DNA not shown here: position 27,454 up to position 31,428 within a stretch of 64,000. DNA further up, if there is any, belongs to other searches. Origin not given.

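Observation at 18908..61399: Recurrent CRP-type palindrome (GTGA-N6-TCAC) in front of most redox and fermentation operons, suggesting a local Crp/Fnr regulon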

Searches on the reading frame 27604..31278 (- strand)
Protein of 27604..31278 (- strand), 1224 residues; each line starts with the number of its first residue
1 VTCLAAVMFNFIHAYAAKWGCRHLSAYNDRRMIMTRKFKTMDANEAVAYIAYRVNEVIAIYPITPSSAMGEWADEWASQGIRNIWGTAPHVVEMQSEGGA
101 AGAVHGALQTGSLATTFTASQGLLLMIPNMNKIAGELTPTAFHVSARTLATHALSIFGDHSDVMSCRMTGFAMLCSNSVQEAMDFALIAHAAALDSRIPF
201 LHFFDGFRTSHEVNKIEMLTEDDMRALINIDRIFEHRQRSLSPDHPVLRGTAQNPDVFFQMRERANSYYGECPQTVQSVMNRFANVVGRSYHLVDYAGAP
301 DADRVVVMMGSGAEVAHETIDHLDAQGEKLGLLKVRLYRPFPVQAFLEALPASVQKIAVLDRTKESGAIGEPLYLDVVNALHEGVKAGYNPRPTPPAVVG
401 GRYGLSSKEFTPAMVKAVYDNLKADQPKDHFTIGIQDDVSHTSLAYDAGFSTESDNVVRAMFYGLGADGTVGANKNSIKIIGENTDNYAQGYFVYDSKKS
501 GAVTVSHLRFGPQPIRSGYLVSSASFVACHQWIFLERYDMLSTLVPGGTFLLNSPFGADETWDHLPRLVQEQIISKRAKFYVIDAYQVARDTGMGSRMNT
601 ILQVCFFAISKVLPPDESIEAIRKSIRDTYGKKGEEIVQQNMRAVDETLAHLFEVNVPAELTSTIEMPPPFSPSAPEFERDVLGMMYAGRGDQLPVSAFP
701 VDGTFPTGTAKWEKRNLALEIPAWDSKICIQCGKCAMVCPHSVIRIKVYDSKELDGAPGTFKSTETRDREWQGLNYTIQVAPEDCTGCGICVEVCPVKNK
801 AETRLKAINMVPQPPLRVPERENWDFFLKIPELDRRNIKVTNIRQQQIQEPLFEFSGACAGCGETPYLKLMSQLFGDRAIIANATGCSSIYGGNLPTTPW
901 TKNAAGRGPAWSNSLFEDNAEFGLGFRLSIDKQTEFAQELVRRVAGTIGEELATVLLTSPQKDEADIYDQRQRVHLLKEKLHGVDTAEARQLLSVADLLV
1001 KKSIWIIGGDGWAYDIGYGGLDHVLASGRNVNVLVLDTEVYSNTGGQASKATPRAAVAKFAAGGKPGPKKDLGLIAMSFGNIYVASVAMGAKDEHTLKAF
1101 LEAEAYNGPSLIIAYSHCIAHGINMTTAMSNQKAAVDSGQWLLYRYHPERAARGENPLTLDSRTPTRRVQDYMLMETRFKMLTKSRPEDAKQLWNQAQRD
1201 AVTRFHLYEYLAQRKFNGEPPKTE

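Call 7: search_protein_families(library=ncbifam, proteins=[window:27604-31278:-])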
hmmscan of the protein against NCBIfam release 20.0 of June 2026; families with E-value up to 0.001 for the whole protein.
window:27604-31278:- (1224 aa): 51 families (the best 25 are shown)
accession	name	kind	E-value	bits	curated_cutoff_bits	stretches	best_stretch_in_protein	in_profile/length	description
TIGR02176.1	pyruv_ox_red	equivalog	0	1849.7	911.35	1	38-1212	1-1166/1167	pyruvate:ferredoxin (flavodoxin) oxidoreductase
NF040682.1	PorA_Arch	equivalog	9.8e-55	186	550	1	38-421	3-370/387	pyruvate synthase subunit PorA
NF007201.0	PRK09622.1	equivalog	4.6e-52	177.3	590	1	40-437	12-393/405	2-oxoacid:ferredoxin oxidoreductase subunit alpha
NF006233.0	PRK08367.1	equivalog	2.4e-44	151.8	625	1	39-381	5-339/394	pyruvate ferredoxin oxidoreductase subunit alpha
NF045764.1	PhenlGlyoxDHPadG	equivalog_domain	6.5e-36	123.7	700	1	41-383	5-348/398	NADH-dependent phenylglyoxylate dehydrogenase subunit alpha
NF006232.0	PRK08366.1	equivalog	5.7e-35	120.7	646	1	39-424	8-376/394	2-ketoisovalerate ferredoxin oxidoreductase subunit alpha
NF008819.1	PRK11865.1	equivalog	1.6e-30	106.4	405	2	1001-1194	91-286/300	pyruvate synthase subunit PorB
NF008818.0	PRK11864.1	subfamily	5.3e-25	88.2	405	2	1005-1186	94-277/300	3-methyl-2-oxobutanoate dehydrogenase subunit beta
NF045791.1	OxalOxredalpha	equivalog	1.2e-24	87.1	500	1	56-369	23-328/395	oxalate oxidoreductase subunit alpha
NF006412.0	PRK08659.1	equivalog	3.8e-17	62.5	411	1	37-359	4-331/378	2-oxoacid:acceptor oxidoreductase subunit alpha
NF045792.1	OxalOxredbeta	equivalog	1.6e-16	60.2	590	1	1003-1193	103-295/311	oxalate oxidoreductase subunit beta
NF045766.1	PhenlGlyoxDHPadI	equivalog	1.8e-13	50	700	1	1006-1188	236-420/443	NADH-dependent phenylglyoxylate dehydrogenase subunit beta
TIGR03710.1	OAFO_sf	subfamily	3e-13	49.2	482.75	1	40-361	195-521/561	2-oxoacid:acceptor oxidoreductase subunit alpha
NF005507.0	PRK07119.1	subfamily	3.2e-11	42.6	399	1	40-356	6-300/352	3-methyl-2-oxobutanoate dehydrogenase subunit VorB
TIGR02175.1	PorC_KorC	subfamily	2.2e-10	40.6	81.1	1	461-649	5-172/177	2-oxoacid:acceptor oxidoreductase, gamma subunit, pyruvate/2-ketoisovalerate family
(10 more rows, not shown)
